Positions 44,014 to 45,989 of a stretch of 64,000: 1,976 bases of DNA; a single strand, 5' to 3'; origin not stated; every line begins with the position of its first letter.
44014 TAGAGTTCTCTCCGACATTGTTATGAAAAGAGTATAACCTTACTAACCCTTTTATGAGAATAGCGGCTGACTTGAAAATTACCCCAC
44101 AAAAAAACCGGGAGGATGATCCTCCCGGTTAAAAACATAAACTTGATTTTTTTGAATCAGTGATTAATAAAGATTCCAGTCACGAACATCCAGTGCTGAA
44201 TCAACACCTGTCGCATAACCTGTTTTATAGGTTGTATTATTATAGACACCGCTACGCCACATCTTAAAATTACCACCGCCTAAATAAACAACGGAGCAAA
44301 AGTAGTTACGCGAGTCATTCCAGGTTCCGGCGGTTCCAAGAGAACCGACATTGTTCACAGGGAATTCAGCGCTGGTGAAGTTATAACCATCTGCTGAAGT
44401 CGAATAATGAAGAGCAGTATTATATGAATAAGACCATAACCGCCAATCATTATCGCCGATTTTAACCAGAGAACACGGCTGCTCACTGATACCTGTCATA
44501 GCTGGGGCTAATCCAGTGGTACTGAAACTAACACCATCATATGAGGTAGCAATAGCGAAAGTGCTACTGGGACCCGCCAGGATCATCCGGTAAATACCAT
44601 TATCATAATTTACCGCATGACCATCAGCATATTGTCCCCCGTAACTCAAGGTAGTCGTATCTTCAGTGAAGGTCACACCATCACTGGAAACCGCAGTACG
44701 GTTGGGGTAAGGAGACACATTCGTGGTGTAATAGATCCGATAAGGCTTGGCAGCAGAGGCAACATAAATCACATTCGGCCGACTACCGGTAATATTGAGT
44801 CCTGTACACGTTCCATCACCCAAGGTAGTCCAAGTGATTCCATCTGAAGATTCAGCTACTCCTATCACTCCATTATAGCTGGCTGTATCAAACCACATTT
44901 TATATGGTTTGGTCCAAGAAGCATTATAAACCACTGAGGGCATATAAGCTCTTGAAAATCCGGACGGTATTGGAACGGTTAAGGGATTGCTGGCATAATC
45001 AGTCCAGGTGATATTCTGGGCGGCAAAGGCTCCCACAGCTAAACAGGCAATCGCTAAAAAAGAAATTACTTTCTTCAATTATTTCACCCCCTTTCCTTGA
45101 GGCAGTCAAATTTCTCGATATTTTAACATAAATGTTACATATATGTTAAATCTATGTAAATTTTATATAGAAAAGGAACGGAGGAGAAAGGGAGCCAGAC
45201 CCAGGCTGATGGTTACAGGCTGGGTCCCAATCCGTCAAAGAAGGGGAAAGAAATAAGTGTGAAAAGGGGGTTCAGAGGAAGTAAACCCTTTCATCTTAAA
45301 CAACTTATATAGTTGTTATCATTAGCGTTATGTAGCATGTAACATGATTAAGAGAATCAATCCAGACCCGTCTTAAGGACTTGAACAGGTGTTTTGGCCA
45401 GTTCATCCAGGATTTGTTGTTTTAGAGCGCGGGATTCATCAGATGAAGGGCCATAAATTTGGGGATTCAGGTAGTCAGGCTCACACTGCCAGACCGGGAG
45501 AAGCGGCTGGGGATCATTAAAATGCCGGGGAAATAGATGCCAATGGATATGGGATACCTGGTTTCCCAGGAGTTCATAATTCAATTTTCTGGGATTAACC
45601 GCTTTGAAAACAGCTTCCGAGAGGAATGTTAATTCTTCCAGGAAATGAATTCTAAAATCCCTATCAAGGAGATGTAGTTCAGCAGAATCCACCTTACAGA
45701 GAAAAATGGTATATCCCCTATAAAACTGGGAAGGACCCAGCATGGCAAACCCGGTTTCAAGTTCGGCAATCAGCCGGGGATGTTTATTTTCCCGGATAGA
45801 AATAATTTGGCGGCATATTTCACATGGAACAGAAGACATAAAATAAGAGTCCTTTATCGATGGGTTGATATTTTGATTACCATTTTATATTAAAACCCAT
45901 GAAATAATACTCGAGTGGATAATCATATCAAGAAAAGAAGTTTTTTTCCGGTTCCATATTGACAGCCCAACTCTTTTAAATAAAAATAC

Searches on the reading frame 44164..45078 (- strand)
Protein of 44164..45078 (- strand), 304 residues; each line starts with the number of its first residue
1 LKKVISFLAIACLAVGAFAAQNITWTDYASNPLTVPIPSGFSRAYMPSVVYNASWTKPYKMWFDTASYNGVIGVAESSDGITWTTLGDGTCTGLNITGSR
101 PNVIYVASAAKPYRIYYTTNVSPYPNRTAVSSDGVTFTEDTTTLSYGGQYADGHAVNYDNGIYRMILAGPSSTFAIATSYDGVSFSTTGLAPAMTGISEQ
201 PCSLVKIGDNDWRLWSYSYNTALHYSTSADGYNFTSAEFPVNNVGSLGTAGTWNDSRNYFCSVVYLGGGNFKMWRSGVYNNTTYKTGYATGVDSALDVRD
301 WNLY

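Call 10: search_protein_families(library=pfam, proteins=[window:44164-45078:-], max_evalue=0.01)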
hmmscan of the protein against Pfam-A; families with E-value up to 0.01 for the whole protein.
window:44164-45078:- (304 aa): 0 families

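Call 40: find_homologous_proteins(query=window:44164-45078:-, max_evalue=1e-10)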
Query window:44164-45078:- (304 aa): 4 proteins with E <= 1e-10 among 2953 candidates.
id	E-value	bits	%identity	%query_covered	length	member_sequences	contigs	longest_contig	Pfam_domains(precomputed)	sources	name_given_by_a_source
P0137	1.8e-197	673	97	100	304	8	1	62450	-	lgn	-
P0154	2.4e-144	498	73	100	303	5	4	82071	-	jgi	jgi:hypothetical protein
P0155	3.4e-71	258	47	100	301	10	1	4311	-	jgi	-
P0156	1.5e-40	157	37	98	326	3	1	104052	-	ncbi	-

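Call 41: find_encoding_contigs(protein=P0154, flank=10000, max_places=10)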
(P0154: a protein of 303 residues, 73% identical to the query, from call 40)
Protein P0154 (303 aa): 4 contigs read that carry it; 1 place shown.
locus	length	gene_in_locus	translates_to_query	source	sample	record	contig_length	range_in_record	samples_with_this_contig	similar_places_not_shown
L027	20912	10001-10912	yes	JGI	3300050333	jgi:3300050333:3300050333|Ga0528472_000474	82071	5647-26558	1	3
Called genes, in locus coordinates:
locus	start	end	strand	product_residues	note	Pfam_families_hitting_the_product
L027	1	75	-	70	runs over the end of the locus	PF01455:HupF_HypC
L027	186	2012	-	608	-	PF08447:PAS_3, PF00989:PAS, PF13426:PAS_9, PF08447:PAS_3, PF00989:PAS, PF08448:PAS_4, PF13426:PAS_9 (weak), PF00990:GGDEF, +2 more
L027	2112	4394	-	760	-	PF00708:Acylphosphatase, PF07503:zf-HYPF, PF01300:Sua5_yciO_yrdC, PF17788:HypF_C, PF22521:HypF_C_2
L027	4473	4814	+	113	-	PF13238:AAA_18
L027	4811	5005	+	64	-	-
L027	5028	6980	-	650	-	PF00578:AhpC-TSA, PF08534:Redoxin, PF13905:Thioredoxin_8 (weak)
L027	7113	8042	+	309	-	PF00892:EamA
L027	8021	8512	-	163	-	-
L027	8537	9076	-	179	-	-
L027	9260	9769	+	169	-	PF01230:HIT (weak)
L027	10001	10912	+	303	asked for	-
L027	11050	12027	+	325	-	-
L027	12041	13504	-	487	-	PF04932:Wzy_C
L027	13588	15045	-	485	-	PF01229:Glyco_hydro_39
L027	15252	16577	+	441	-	PF13231:PMT_2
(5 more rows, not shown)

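Call 42: find_encoding_contigs(protein=P0155, flank=10000, max_places=6)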
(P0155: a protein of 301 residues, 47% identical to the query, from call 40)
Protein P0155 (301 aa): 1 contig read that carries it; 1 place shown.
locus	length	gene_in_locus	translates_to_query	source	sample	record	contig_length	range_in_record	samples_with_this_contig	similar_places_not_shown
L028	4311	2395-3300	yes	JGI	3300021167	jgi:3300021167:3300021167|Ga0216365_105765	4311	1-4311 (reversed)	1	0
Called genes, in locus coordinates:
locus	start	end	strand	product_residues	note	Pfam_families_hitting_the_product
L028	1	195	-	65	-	?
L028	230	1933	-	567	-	PF00753:Lactamase_B, PF23023:Anti-Pycsar_Apyc1 (faint), PF12706:Lactamase_B_2 (weak), PF22505:RNase_J_b_CASP, PF07521:RMMBL, PF17770:RNase_J_C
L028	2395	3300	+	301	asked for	-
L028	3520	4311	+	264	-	?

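Call 43: find_encoding_contigs(protein=P0156, flank=10000, max_places=6)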
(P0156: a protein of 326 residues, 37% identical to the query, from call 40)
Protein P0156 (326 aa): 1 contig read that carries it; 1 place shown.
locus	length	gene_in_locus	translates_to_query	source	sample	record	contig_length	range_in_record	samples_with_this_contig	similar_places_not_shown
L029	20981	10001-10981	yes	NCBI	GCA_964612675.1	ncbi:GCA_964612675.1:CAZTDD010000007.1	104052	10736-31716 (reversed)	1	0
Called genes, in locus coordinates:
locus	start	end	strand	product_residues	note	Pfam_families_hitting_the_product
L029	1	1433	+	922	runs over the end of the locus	PF17132:Glyco_hydro_106, PF22666:Glyco_hydro_2_N2 (weak)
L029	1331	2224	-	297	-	PF00561:Abhydrolase_1 (weak), PF24096:DUF7379 (weak), PF07819:PGAP1 (faint)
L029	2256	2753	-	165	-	PF08305:NPCBM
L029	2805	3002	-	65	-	-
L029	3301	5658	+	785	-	PF18072:FGAR-AT_linker, PF00586:AIRS, PF02769:AIRS_C, PF00586:AIRS, PF02769:AIRS_C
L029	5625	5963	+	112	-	-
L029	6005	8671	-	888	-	PF01011:PQQ (faint), PF13360:PQQ_2, PF13570:Beta-prop_ACSF4, PF13360:PQQ_2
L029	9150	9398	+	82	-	PF04014:MazE_antitoxin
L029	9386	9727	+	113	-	PF02452:PemK_toxin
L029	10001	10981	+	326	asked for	-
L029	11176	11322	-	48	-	-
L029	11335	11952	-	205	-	PF19935:DUF6398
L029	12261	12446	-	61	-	-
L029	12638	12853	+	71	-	-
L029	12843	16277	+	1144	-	PF13091:PLDc_2, PF04851:ResIII (faint), PF00176:SNF2-rel_dom, PF00271:Helicase_C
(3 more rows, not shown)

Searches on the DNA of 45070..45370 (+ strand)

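Call 8: search_rna_families(source=window, start=45070, end=45370, threshold=evalue, max_evalue=10, show_alignments=2)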
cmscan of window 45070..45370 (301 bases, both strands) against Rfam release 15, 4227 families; matches with E-value up to 10: 5.
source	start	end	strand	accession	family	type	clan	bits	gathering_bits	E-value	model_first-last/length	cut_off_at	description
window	45101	45203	+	RF02194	HPnc0260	Gene; antisense;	-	22.5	59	5.3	1-156/156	no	Bacterial antisense RNA HPnc0260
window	45093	45180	-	RF01625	ceN28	Gene; snRNA; snoRNA; CD-box;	-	16.2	70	0.88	1-88/88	no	Caenorhabditis snoRNA ceN28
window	45315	45344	+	RF03070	ssNA-helicase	Gene; sRNA;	-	15.3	41.5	2.1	1-49/49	no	ssNA-helicase RNA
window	45267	45327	-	RF01298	snoU25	Gene; snRNA; snoRNA; CD-box;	-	13.7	50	4.9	1-69/69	no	Small nucleolar RNA U25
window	45228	45340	+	RF00412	SNORA21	Gene; snRNA; snoRNA; HACA-box;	CL00031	11.5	80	7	1-136/136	no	Small nucleolar RNA SNORA21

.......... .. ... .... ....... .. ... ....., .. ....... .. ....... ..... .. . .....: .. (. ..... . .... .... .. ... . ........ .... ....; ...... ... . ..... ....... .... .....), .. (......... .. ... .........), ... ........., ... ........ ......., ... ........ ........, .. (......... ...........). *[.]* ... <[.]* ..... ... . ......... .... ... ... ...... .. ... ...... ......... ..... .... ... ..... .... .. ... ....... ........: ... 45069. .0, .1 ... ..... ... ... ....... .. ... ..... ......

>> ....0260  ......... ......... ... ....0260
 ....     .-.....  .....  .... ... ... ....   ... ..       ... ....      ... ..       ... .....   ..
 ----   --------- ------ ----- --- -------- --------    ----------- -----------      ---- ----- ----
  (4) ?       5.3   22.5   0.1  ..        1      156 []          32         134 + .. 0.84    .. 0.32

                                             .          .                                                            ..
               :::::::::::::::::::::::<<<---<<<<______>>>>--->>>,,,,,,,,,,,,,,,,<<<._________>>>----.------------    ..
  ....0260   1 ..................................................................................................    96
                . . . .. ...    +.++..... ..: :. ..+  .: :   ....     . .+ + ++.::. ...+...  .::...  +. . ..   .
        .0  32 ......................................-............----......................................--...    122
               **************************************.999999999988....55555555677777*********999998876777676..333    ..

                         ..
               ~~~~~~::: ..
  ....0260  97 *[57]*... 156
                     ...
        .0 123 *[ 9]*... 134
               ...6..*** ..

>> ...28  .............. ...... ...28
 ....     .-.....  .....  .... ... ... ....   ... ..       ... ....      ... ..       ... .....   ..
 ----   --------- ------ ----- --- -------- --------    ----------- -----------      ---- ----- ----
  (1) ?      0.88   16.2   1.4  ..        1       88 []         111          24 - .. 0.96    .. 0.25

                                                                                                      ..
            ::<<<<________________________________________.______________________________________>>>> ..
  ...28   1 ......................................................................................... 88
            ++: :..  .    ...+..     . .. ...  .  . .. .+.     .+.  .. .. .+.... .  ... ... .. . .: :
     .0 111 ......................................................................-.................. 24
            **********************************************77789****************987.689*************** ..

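Call 74: search_dna_similar(query=window:45186-45262:+, collection=plasmids, mode=distant, max_evalue=1, max_rows=8)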
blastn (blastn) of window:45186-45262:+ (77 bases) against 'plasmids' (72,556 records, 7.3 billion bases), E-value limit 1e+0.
No match.

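Call 75: search_dna_similar(query=window:45186-45262:+, collection=phages, mode=distant, max_evalue=1, max_rows=8)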
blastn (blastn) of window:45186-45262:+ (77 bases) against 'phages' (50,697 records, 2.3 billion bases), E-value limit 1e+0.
No match.
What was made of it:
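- Tried and rejected: blastn against plasmids and phages: no match (calls 74, 75).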

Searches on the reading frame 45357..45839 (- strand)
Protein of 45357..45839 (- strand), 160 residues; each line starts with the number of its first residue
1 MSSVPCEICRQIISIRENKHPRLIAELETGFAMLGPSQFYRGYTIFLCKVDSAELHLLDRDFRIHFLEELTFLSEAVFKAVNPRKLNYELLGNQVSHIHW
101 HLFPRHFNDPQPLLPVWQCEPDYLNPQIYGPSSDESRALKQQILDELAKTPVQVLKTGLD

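Call 10: search_protein_families(library=pfam, proteins=[window:45357-45839:-], max_evalue=0.01)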
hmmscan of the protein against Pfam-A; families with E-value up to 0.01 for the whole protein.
window:45357-45839:- (160 aa): 1 family
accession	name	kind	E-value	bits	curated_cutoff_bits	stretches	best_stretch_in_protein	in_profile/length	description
PF01230.28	HIT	-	6.5e-06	27.1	21.5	1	23-107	8-97/98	HIT domain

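Call 79: find_encoding_contigs(protein=window:45357-45839:-, flank=3000, max_places=10)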
Protein window:45357-45839:- (160 aa): 5 contigs read that carry it; 3 places shown.
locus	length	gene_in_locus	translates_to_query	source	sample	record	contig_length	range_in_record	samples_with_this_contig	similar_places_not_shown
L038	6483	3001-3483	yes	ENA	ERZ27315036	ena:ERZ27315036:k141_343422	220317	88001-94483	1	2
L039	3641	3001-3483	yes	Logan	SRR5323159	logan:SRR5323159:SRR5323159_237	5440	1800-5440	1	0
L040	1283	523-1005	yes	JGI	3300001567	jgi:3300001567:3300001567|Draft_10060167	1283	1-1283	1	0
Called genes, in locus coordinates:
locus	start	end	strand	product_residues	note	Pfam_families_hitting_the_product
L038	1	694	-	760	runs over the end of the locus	PF00708:Acylphosphatase, PF07503:zf-HYPF, PF01300:Sua5_yciO_yrdC, PF17788:HypF_C, PF22521:HypF_C_2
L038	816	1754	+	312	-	PF00892:EamA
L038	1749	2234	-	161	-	-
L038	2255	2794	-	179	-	-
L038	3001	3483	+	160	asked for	PF01230:HIT (weak)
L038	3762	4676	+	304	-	-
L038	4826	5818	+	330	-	-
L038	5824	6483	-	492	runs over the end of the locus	PF04932:Wzy_C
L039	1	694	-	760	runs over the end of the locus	PF00708:Acylphosphatase, PF07503:zf-HYPF, PF01300:Sua5_yciO_yrdC, PF17788:HypF_C, PF22521:HypF_C_2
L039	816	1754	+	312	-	PF00892:EamA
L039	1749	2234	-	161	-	-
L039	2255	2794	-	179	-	-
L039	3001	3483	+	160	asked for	PF01230:HIT (weak)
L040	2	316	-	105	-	?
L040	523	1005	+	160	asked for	PF01230:HIT (weak)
